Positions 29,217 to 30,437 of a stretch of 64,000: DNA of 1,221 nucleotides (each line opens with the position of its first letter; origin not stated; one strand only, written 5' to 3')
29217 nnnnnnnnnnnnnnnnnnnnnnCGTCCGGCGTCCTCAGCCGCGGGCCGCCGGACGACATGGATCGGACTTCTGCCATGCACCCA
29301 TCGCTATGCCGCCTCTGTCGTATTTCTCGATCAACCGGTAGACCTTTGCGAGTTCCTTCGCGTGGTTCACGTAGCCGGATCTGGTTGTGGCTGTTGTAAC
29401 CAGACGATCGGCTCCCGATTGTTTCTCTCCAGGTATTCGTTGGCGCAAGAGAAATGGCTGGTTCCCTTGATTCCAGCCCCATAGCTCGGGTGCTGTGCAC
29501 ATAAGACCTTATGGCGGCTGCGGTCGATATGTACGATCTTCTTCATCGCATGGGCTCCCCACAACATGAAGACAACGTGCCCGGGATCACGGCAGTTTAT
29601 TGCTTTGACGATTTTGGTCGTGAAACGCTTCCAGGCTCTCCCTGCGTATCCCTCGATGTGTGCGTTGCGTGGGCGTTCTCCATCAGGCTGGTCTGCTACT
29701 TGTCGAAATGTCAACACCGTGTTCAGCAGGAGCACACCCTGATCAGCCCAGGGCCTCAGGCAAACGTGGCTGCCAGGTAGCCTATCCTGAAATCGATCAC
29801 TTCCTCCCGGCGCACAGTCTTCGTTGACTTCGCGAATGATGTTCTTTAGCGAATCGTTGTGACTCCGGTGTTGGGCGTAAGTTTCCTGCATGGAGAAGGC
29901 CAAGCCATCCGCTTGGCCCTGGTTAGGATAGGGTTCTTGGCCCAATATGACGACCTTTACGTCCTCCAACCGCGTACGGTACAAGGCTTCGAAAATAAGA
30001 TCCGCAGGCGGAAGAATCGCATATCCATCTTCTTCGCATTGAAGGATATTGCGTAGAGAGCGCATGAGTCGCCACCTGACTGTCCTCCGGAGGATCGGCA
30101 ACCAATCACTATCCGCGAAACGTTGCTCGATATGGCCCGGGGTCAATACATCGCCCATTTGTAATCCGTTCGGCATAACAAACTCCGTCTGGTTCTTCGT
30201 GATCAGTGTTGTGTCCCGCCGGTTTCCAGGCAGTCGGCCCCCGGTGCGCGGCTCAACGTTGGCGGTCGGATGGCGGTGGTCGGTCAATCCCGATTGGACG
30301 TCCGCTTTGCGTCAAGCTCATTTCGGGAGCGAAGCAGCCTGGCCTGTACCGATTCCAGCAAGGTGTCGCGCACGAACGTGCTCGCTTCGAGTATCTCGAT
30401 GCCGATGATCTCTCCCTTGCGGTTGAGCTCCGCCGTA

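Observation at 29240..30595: Low-GC islet carrying a divergent family-1 uracil-DNA glycosylase (GQEPYP instead of GQDPYH) next to a DUF2283 gene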

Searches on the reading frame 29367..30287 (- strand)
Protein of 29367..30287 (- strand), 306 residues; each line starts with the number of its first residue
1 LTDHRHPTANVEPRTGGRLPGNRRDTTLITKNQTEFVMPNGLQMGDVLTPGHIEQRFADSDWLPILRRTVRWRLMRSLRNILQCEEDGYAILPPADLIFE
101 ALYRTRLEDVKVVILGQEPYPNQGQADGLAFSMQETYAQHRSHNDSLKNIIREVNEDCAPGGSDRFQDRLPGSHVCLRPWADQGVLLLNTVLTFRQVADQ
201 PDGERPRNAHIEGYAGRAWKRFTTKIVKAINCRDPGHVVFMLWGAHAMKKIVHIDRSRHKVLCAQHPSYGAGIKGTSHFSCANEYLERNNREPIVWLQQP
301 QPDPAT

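Call 3: search_protein_families(library=pfam, proteins=[window:29367-30287:-], max_evalue=0.01)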
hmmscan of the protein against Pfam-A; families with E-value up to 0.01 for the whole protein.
window:29367-30287:- (306 aa): 1 family
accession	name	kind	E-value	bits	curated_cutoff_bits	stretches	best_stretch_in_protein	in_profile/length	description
PF03167.25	UDG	-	1.4e-11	45.1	24.3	1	109-284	7-138/141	Uracil DNA glycosylase superfamily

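Call 4: search_protein_families(library=ncbifam, proteins=[window:29367-30287:-], max_evalue=0.01)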
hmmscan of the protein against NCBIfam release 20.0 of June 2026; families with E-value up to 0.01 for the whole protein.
window:29367-30287:- (306 aa): 5 families
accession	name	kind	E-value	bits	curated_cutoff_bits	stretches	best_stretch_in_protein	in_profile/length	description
NF003589.0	PRK05254.1-2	equivalog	1.1e-51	175.6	223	1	59-297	8-224/227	uracil-DNA glycosylase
NF003592.0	PRK05254.1-5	equivalog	1.5e-51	175.4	162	1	58-297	5-221/225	uracil-DNA glycosylase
TIGR00628.1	ung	equivalog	6.3e-48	163.4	185.75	1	60-290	2-209/210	uracil-DNA glycosylase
NF003591.1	PRK05254.1-4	equivalog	5.4e-42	143.7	237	1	60-287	3-207/208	uracil-DNA glycosylase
NF003588.0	PRK05254.1-1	equivalog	2.1e-31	109.3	143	1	57-296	9-222/225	uracil-DNA glycosylase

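Call 5: search_solved_structures(query=window:29367-30287:-, max_evalue=0.01, show_alignments=3)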
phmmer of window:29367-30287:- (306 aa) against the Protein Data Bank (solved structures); distinct sequences matched with E-value up to 0.01: 45.
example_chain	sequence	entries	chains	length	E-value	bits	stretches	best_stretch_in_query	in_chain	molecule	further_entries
2eug_A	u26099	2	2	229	9.6e-37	130.3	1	73-298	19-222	PROTEIN (GLYCOSYLASE)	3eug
1flz_A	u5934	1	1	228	9.8e-37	130.3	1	73-298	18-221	URACIL-DNA GLYCOSYLASE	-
1eug_A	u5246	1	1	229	1.2e-36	130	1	74-298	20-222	PROTEIN (GLYCOSYLASE)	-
1lqg_A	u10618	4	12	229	1.7e-36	129.5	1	74-298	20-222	URACIL-DNA GLYCOSYLASE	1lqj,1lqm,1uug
1eui_A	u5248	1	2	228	1.7e-36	129.5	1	74-298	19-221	URACIL-DNA GLYCOSYLASE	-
3uf7_A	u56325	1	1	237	1.8e-36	129.4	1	74-298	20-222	Uracil-DNA glycosylase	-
4eug_A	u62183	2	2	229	1.5e-35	126.4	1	74-298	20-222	PROTEIN (GLYCOSYLASE)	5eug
2uug_A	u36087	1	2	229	2.8e-35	125.5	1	74-298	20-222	URACIL-DNA GLYCOSYLASE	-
3zoq_A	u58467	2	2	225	1.2e-33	120.2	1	57-297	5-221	URACIL-DNA GLYCOSYLASE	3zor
4uqm_A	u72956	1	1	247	1.8e-33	119.6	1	60-297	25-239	URACIL-DNA GLYCOSYLASE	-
2boo_A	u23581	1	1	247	2.3e-33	119.2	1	60-297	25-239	URACIL-DNA GLYCOSYLASE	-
3ufm_A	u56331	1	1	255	2.6e-33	119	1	60-297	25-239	Uracil-DNA glycosylase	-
2jhq_A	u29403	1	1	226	6.4e-33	117.8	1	77-298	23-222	URACIL DNA-GLYCOSYLASE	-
1okb_A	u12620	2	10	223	1.7e-31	113.1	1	74-296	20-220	URACIL-DNA GLYCOSYLASE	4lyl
2ssp_E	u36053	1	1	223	2.4e-31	112.6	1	82-297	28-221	PROTEIN (URACIL-DNA GLYCOSYLASE)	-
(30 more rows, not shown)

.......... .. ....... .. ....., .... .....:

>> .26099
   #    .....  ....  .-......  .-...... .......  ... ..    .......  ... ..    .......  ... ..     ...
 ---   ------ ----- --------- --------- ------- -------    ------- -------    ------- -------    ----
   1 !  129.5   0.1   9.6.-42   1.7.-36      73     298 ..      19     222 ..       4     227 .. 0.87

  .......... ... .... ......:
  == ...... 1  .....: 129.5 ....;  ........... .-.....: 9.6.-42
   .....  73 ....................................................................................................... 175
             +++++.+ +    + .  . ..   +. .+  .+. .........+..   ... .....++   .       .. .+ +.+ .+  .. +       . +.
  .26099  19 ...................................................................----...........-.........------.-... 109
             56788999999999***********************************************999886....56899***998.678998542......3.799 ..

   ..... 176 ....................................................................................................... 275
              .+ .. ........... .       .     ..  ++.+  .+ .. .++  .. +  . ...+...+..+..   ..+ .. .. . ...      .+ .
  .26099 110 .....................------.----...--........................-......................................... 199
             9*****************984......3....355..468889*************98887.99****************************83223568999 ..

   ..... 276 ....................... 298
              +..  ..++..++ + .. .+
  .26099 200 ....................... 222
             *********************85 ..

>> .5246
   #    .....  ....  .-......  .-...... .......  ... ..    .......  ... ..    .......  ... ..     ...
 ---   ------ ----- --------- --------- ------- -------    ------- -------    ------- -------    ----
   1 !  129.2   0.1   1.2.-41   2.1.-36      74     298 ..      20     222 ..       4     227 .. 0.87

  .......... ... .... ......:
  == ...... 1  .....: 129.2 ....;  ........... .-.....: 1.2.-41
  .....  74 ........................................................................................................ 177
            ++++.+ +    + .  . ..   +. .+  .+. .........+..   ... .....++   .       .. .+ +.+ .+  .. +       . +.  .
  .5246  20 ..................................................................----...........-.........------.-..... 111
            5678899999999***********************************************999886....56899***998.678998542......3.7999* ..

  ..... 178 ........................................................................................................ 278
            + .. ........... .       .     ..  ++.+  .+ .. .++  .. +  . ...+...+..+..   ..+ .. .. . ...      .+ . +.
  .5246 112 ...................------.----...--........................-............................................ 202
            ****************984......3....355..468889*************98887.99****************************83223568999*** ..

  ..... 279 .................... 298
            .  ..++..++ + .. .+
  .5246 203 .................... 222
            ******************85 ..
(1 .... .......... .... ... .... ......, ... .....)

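Call 6: find_homologous_proteins(query=window:29367-30287:-, max_evalue=1e-10)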
Query window:29367-30287:- (306 aa): 7487 proteins with E <= 1e-10 among 8000 candidates; the best 120 are listed.
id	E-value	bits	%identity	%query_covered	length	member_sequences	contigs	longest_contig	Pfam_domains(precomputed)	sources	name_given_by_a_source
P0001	3.2e-186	636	100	88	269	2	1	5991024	PF03167.26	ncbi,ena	-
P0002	1.4e-138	480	80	88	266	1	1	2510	PF03167.26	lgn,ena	-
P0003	2.6e-126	439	75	88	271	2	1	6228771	PF03167.26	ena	-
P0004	1.9e-122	427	64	100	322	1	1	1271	PF03167.26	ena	-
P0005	1.6e-120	420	73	88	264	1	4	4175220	PF03167.26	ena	-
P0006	1.1e-118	414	72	88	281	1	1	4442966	PF03167.26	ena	-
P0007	6.5e-118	412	70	88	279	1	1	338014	PF03167.26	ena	-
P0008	8.0e-111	389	66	88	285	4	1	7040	PF03167.26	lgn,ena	-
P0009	6.3e-108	379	66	86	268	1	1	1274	PF03167.26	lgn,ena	-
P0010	5.0e-92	327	70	74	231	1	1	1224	PF03167.26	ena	-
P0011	1.1e-38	152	42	80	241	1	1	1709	PF03167.26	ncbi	-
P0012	4.0e-37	146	41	78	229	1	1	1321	PF03167.26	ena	-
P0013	5.2e-37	146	42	78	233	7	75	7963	PF03167.26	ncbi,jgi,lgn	jgi:uracil-DNA glycosylase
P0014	5.7e-37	146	41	78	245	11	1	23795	PF03167.26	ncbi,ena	-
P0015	6.3e-37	146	44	79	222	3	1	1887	PF03167.26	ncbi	-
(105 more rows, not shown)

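Call 9: find_encoding_contigs(protein=P0001, flank=10000, max_places=3)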
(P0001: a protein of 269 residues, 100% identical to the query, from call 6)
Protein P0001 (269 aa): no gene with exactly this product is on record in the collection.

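Call 10: find_encoding_contigs(protein=P0003, flank=10000, max_places=3)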
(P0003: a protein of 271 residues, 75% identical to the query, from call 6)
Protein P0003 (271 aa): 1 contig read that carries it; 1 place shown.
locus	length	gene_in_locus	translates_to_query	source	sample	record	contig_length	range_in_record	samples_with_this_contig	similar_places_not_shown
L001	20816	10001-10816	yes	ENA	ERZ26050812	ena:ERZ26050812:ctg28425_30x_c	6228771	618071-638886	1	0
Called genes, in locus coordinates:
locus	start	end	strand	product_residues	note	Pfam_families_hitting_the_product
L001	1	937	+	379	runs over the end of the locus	PF02492:cobW, PF07683:CobW_C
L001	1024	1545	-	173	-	-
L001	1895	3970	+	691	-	PF05378:Hydant_A_N, PF01968:Hydantoinase_A, PF19278:Hydant_A_C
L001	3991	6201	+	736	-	PF02538:Hydantoinase_B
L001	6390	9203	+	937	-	PF01145:Band_7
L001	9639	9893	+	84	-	PF10049:DUF2283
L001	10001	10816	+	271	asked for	PF03167:UDG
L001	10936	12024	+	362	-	PF00005:ABC_tran, PF13304:AAA_21 (weak), PF08402:TOBE_2 (faint)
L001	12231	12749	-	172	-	PF06073:DUF934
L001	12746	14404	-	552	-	PF03460:NIR_SIR_ferr, PF01077:NIR_SIR, PF03460:NIR_SIR_ferr, PF01077:NIR_SIR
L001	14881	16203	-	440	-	PF01609:DDE_Tnp_1 (weak)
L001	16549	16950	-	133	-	PF01558:POR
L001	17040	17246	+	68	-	-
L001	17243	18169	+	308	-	-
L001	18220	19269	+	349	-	PF02463:SMC_N (weak), PF13175:AAA_15, PF13476:AAA_23, PF13304:AAA_21, PF13175:AAA_15 (weak)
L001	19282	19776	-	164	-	PF01850:PIN (weak)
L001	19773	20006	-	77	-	-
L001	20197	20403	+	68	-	-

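Call 11: find_encoding_contigs(protein=P0005, flank=10000, max_places=3)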
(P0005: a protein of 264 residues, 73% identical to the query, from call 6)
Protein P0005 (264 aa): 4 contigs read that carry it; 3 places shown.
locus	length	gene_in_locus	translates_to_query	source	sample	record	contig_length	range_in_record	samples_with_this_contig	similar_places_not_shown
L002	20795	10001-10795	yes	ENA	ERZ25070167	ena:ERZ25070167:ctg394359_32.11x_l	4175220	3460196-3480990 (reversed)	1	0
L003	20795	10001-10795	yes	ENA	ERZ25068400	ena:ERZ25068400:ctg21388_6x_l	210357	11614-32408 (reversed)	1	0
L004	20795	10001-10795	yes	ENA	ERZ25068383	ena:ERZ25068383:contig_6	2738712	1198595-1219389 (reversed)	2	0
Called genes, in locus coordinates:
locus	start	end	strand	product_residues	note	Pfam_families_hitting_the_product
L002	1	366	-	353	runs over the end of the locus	PF00180:Iso_dh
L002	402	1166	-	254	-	PF00106:adh_short, PF08659:KR, PF13561:adh_short_C2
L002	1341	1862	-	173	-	-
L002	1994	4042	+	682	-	PF05378:Hydant_A_N, PF01968:Hydantoinase_A, PF19278:Hydant_A_C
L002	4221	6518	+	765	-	PF02538:Hydantoinase_B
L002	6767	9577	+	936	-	PF01145:Band_7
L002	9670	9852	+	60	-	PF10049:DUF2283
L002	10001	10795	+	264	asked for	PF03167:UDG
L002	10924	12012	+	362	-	PF00005:ABC_tran, PF13245:AAA_19 (faint), PF13304:AAA_21 (weak), PF08402:TOBE_2 (faint)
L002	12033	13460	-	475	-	PF01425:Amidase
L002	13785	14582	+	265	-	PF23169:HalD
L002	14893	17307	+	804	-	PF01266:DAO, PF13454:NAD_binding_9 (faint), PF16350:FAO_M, PF01571:GCV_T, PF08669:GCV_T_C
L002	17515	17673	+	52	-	-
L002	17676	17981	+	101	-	-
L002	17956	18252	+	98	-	PF24732:ParE_like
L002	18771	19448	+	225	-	-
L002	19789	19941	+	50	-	-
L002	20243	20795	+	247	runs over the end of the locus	PF00586:AIRS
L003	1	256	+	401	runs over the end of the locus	PF05762:VWA_CoxE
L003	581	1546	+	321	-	PF02737:3HCDH_N, PF00725:3HCDH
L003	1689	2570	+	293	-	PF00106:adh_short, PF13561:adh_short_C2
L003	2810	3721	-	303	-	PF08843:AbiEii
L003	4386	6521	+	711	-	PF02538:Hydantoinase_B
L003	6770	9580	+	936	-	PF01145:Band_7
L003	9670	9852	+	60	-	PF10049:DUF2283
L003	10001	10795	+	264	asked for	PF03167:UDG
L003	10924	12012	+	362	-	PF00005:ABC_tran, PF13304:AAA_21 (weak), PF08402:TOBE_2 (faint)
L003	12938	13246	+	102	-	-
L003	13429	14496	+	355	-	PF00146:NADHdh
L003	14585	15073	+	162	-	PF14697:Fer4_21 (faint), PF12797:Fer4_2 (faint), PF12800:Fer4_4 (faint), PF12837:Fer4_6 (faint), PF13187:Fer4_9, PF13237:Fer4_10 (weak), PF12838:Fer4_7, PF00037:Fer4 (weak), +2 more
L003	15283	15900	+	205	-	PF00499:Oxidored_q3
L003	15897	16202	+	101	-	PF00420:Oxidored_q2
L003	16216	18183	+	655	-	PF00662:Proton_antipo_N, PF00361:Proton_antipo_M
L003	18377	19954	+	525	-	PF00361:Proton_antipo_M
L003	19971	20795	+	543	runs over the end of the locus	PF00361:Proton_antipo_M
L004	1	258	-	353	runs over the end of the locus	PF00180:Iso_dh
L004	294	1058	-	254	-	PF00106:adh_short, PF08659:KR, PF13561:adh_short_C2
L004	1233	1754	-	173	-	-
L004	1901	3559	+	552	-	PF05378:Hydant_A_N, PF01968:Hydantoinase_A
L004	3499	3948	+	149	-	PF19278:Hydant_A_C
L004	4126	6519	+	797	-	PF02538:Hydantoinase_B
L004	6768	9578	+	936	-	PF01145:Band_7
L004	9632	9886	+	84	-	PF10049:DUF2283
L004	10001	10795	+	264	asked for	PF03167:UDG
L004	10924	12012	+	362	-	PF00005:ABC_tran, PF03215:Rad17 (faint), PF13245:AAA_19 (faint), PF13304:AAA_21 (faint)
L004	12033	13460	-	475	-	PF01425:Amidase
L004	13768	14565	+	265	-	PF23169:HalD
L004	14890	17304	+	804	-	PF01266:DAO, PF13454:NAD_binding_9 (faint), PF16350:FAO_M, PF01571:GCV_T, PF08669:GCV_T_C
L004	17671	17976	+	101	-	-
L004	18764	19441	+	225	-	-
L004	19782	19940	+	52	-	-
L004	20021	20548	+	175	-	PF02661:Fic, PF21247:Fic-like_C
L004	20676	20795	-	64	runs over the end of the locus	-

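Call 12: find_encoding_contigs(protein=P0006, flank=10000, max_places=3)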
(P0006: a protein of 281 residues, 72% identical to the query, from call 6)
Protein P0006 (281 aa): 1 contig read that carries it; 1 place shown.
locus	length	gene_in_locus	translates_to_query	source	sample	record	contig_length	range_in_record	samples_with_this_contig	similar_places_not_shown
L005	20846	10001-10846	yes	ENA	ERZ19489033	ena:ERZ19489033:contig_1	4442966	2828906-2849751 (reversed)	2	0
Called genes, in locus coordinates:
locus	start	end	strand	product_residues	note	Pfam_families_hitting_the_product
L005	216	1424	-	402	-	PF13384:HTH_23 (weak), PF13518:HTH_28, PF13551:HTH_29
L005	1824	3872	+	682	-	PF05378:Hydant_A_N, PF01968:Hydantoinase_A, PF19278:Hydant_A_C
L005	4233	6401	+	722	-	PF02538:Hydantoinase_B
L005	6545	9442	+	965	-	PF01145:Band_7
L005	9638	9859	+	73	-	PF10049:DUF2283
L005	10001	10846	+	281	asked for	PF03167:UDG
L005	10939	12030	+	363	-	PF00005:ABC_tran, PF13304:AAA_21 (faint), PF08402:TOBE_2 (faint)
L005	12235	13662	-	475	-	PF01425:Amidase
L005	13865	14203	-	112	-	PF02452:PemK_toxin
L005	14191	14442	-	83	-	-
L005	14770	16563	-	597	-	PF09369:MZB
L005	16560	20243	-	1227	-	PF00271:Helicase_C (weak)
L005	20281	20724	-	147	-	-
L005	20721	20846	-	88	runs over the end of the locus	PF02604:PhdYeFM_antitox (weak)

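Call 13: find_encoding_contigs(protein=P0007, flank=10000, max_places=3)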
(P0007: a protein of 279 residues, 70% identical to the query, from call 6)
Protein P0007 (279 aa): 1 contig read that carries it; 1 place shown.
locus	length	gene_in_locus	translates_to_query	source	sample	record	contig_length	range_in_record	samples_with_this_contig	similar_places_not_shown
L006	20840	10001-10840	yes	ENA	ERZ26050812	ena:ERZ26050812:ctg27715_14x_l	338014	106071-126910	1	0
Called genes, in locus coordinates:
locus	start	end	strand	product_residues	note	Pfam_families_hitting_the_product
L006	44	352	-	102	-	PF00111:Fer2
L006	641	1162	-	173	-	-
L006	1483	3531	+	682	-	PF05378:Hydant_A_N, PF01968:Hydantoinase_A, PF19278:Hydant_A_C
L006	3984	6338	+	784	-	PF02538:Hydantoinase_B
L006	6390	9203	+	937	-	PF01145:Band_7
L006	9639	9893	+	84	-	PF10049:DUF2283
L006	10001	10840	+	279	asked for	PF03167:UDG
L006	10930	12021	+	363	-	PF00005:ABC_tran, PF13304:AAA_21 (weak), PF08402:TOBE_2 (faint)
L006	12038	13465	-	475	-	PF01425:Amidase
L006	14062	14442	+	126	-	-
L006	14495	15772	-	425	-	-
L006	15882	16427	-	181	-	-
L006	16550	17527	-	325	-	-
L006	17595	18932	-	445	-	PF11924:IAT_beta (faint)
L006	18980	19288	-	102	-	-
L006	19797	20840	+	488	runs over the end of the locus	PF01548:DEDD_Tnp_IS110 (weak), PF02371:Transposase_20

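Call 14: find_encoding_contigs(protein=P0008, flank=10000, max_places=3)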
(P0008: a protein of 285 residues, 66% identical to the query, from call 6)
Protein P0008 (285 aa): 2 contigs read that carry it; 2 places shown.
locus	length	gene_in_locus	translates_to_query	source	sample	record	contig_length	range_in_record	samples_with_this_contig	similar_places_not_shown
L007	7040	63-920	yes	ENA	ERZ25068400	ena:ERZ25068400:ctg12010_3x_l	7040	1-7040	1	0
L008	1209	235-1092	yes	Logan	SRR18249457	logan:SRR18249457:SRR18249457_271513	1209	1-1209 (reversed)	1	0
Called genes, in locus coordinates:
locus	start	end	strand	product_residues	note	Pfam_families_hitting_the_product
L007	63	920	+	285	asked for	PF03167:UDG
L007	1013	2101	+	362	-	PF00005:ABC_tran, PF13245:AAA_19 (faint), PF13304:AAA_21 (faint)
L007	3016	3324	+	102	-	-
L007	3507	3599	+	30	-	-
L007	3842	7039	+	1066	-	?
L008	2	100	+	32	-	?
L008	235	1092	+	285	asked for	PF03167:UDG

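Call 17: find_related_loci(query=A2, collection=genome_contigs, flank=10000)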
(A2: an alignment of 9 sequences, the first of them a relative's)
Query A2 (269 aa) in genome_contigs; peptide patterns used: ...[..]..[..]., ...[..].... (x = any residue, [..] = any of these).
491 stretches matched a pattern; 448 encode a relative of the query (tblastn E <= 1e-3); the best 80 are kept; 80 distinct loci.
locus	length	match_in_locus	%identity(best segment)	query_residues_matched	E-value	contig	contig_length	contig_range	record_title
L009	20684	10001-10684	43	22-260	5e-44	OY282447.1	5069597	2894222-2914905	MAG: uncultured Pseudomonadales bacterium genome assembly, chromosome: 1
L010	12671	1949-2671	38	18-259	3e-42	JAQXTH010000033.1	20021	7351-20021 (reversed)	MAG: Prevotellaceae bacterium isolate SUG1504 k141_119913, whole genome shotgun sequence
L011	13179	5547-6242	38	3-259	3e-42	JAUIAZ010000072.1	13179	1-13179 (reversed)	MAG: Gammaproteobacteria bacterium isolate 6_bin.2 NODE_4428_length_13179_cov_2.133390, whole genome shotgun sequence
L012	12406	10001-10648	40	22-259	4e-41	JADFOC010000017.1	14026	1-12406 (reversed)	MAG: Proteobacteria bacterium isolate B66T3L14 B66T3L14_NODE2968, whole genome shotgun sequence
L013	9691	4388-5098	42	9-269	5e-41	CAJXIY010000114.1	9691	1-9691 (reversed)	MAG TPA_asm: uncultured Gammaproteobacteria bacterium isolate SRR5494785_bin.38_MetaBAT_v2.12.1_MAG genome assembly, con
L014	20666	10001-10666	42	22-265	2e-40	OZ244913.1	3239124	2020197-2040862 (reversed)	MAG: uncultured Pseudohongiella sp. isolate cc582abd-05fb-43e5-914c-7960205c2c2f genome assembly, chromosome: 1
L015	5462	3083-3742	42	17-259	2e-40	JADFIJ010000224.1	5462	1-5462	MAG: Proteobacteria bacterium isolate B38T3L14 B38T3L14_NODE15704, whole genome shotgun sequence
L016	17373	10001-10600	42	37-259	3e-40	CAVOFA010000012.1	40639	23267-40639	MAG: Gammaproteobacteria bacterium isolate CBN3_323.62 genome assembly, contig: Ga0302135_10000154, whole genome shotgun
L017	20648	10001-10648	41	22-259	3e-40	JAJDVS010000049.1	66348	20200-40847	MAG: Pseudomonadales bacterium isolate jk18x22bins.60 k141_218617, whole genome shotgun sequence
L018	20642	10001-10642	41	24-259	1e-39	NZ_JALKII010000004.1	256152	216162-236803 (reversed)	Alcanivorax quisquiliarum strain CY1518 NODE_4_length_256152_cov_231.006604, whole genome shotgun sequence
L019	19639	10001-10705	36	15-260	4e-39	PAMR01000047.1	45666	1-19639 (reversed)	MAG: Gammaproteobacteria bacterium isolate SAT2910 264107, whole genome shotgun sequence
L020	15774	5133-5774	38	24-259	3e-39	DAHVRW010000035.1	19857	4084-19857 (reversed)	MAG TPA_asm: Marinimicrobium sp. isolate clean655 NODE_35_length_19857_cov_3.552073, whole genome shotgun sequence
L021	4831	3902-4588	41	22-261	2e-39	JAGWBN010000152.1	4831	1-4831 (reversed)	MAG: Pseudomonadales bacterium isolate 277c_34 scaffold_22398, whole genome shotgun sequence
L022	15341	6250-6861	42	38-264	9e-39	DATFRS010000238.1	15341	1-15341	MAG TPA_asm: Rhodanobacteraceae bacterium isolate SMAG_U9364 k141_256885, whole genome shotgun sequence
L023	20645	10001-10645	38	22-259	8e-39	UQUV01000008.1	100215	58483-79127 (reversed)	uncultured Porphyromonadaceae bacterium isolate UMGS659 genome assembly, contig: NODE_216_length_100215_cov_9.038638, wh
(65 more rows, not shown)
